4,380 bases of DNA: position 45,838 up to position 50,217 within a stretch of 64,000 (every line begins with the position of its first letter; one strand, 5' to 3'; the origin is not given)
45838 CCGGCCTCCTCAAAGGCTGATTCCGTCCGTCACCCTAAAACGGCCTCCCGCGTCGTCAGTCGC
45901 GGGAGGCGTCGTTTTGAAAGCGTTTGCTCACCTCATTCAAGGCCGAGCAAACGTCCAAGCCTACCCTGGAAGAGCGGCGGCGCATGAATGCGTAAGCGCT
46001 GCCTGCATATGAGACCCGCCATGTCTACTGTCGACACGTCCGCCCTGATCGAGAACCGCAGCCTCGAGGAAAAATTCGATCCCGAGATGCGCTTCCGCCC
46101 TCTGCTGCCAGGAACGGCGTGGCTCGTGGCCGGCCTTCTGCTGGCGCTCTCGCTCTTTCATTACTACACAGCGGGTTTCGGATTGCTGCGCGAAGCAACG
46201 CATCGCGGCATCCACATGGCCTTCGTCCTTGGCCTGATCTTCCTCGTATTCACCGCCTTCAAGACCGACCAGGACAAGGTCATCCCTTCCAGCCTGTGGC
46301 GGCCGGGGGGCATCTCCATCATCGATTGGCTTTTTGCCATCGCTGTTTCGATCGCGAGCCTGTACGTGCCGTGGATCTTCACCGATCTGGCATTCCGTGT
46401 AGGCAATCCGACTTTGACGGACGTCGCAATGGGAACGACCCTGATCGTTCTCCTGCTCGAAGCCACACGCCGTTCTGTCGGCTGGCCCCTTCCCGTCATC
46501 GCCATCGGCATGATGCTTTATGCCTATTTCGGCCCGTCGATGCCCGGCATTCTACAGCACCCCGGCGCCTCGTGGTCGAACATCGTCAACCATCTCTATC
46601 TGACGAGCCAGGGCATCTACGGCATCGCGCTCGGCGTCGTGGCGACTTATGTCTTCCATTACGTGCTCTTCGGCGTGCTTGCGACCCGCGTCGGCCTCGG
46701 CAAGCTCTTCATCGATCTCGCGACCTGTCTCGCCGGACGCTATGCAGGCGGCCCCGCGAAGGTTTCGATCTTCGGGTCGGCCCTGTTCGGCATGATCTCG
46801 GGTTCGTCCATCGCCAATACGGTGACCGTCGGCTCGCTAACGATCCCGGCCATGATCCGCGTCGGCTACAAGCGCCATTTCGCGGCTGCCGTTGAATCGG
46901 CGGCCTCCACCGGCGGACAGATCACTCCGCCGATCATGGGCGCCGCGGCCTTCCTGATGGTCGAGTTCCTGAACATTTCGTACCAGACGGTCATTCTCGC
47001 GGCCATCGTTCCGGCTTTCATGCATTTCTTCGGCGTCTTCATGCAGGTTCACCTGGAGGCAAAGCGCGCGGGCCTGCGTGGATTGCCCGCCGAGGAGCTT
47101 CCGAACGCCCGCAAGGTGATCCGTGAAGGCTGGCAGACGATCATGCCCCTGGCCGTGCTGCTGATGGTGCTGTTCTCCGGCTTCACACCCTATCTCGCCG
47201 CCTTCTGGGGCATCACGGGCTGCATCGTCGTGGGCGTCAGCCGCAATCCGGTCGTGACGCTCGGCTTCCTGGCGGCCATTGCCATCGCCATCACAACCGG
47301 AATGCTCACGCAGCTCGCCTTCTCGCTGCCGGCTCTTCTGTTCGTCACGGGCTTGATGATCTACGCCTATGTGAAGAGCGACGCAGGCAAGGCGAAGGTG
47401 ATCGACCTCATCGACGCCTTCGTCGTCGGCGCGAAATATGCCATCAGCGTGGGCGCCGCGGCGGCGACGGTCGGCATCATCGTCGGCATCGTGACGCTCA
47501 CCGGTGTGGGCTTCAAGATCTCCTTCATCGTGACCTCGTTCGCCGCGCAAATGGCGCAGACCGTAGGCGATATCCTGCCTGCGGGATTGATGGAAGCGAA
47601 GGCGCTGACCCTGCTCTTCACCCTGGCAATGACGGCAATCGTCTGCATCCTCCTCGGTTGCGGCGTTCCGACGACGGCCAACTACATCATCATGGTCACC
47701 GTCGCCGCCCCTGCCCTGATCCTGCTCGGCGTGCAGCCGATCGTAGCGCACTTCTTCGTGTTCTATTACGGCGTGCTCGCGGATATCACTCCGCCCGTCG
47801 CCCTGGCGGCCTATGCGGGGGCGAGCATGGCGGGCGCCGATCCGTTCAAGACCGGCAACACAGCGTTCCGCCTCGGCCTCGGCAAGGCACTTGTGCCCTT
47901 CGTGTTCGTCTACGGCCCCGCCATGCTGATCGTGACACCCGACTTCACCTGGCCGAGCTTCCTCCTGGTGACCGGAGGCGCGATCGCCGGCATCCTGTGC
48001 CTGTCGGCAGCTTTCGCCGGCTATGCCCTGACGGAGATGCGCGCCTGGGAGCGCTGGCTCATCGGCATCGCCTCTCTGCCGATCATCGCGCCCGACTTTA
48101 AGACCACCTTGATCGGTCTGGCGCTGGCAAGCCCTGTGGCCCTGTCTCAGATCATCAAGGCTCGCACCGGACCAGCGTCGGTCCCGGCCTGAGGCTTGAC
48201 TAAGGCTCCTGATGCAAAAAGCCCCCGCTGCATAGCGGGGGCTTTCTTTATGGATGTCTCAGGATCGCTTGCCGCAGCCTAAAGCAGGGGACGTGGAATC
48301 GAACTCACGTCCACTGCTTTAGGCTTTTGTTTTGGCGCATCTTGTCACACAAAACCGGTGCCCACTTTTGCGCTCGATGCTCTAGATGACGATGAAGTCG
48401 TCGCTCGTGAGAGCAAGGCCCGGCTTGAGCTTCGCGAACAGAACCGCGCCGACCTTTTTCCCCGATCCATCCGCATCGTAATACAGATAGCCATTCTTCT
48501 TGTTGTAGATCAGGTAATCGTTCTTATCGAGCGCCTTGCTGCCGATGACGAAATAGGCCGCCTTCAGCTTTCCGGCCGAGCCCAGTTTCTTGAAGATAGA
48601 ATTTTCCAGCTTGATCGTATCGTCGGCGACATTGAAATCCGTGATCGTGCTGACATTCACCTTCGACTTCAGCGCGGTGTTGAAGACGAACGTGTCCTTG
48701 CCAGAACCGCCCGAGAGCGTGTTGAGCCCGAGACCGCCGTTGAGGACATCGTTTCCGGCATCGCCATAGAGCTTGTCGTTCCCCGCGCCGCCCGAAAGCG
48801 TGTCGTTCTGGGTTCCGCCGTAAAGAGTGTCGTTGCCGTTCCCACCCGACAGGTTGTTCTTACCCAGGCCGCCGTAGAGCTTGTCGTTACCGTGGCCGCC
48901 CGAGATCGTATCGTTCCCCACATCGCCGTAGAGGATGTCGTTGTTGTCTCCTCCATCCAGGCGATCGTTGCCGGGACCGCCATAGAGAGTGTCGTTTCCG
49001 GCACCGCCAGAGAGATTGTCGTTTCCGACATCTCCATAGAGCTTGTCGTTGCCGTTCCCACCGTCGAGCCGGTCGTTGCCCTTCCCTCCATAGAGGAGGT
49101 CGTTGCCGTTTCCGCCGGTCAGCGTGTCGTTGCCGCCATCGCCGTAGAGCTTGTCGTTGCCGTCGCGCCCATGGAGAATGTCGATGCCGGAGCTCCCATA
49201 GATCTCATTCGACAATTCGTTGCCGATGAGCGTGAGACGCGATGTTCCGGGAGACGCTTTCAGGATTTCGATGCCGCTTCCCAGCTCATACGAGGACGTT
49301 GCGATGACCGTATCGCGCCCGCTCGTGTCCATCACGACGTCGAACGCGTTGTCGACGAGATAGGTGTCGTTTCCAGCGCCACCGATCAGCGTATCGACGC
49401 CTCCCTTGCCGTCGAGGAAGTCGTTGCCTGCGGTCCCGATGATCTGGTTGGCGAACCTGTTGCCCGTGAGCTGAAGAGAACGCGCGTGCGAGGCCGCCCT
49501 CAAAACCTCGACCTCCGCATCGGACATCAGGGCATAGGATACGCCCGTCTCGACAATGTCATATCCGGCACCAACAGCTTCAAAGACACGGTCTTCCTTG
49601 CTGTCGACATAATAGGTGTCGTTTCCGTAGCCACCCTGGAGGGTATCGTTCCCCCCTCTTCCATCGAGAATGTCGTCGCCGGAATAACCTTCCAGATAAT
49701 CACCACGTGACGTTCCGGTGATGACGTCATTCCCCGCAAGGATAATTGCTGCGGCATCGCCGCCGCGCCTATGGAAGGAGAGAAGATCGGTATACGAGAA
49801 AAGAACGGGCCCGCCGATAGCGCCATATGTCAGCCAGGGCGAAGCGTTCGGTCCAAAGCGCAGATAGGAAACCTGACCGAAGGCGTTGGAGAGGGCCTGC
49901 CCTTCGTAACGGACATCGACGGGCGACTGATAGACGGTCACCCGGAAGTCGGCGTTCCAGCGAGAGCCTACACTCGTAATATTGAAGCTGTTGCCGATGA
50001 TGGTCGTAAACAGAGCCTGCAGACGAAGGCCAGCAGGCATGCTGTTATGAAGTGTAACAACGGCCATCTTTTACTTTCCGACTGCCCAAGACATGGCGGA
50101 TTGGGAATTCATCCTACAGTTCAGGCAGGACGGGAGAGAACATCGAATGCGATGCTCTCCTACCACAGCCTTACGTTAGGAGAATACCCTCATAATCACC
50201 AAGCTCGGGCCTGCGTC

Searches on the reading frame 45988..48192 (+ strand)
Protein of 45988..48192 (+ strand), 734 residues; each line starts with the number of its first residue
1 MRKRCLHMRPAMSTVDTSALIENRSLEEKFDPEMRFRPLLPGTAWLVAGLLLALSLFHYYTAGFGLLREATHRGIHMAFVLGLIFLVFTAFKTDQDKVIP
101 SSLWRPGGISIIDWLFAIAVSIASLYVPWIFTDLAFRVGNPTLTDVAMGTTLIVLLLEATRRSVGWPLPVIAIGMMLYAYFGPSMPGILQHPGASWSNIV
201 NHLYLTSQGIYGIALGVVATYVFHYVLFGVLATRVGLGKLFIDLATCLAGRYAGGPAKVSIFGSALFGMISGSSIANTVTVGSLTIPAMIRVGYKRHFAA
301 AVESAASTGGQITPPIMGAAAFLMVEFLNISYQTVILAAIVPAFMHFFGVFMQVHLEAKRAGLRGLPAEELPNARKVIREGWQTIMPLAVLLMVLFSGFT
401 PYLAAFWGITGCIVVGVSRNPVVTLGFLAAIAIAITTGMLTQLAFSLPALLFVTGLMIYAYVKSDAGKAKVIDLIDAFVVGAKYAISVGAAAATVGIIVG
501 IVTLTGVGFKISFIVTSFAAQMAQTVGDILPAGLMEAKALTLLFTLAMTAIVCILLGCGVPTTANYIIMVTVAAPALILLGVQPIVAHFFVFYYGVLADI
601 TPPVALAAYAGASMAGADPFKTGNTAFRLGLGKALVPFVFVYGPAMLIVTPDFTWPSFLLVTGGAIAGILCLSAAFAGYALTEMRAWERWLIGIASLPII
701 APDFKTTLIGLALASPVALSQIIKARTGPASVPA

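Call 31: search_protein_families(library=pfam, proteins=[window:45988-48192:+], max_evalue=0.0001)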
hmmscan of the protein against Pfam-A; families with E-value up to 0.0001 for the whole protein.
window:45988-48192:+ (734 aa): 1 family
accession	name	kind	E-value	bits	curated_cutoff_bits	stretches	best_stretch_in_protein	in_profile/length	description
PF06808.19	DctM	-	2.9e-100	336.4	23.8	2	153-458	3-290/413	Tripartite ATP-independent periplasmic transporter, DctM component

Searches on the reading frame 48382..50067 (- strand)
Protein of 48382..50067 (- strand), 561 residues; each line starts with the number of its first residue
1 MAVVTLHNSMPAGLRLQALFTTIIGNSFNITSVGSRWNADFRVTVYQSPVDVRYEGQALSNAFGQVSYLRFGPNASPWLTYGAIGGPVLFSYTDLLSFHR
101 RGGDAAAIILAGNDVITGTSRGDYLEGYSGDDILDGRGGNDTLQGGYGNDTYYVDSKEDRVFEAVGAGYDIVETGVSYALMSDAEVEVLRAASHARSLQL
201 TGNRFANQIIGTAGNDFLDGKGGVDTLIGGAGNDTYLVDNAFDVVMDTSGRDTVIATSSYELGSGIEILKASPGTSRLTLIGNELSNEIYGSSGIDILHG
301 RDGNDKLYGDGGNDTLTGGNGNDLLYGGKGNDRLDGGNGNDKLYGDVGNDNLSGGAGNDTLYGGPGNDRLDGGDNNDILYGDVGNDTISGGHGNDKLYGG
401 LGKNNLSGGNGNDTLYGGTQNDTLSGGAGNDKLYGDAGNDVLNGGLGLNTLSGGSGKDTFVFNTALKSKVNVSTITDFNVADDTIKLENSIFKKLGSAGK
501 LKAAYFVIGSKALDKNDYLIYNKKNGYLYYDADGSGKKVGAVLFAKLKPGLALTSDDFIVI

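Call 31: search_protein_families(library=pfam, proteins=[window:48382-50067:-], max_evalue=0.0001)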
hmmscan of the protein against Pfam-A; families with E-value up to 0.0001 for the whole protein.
window:48382-50067:- (561 aa): 1 family
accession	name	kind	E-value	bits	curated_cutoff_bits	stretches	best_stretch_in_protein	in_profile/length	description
PF00353.25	HemolysinCabind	-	4.6e-66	218.6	23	9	408-442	2-36/36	RTX calcium-binding nonapeptide repeat (4 copies)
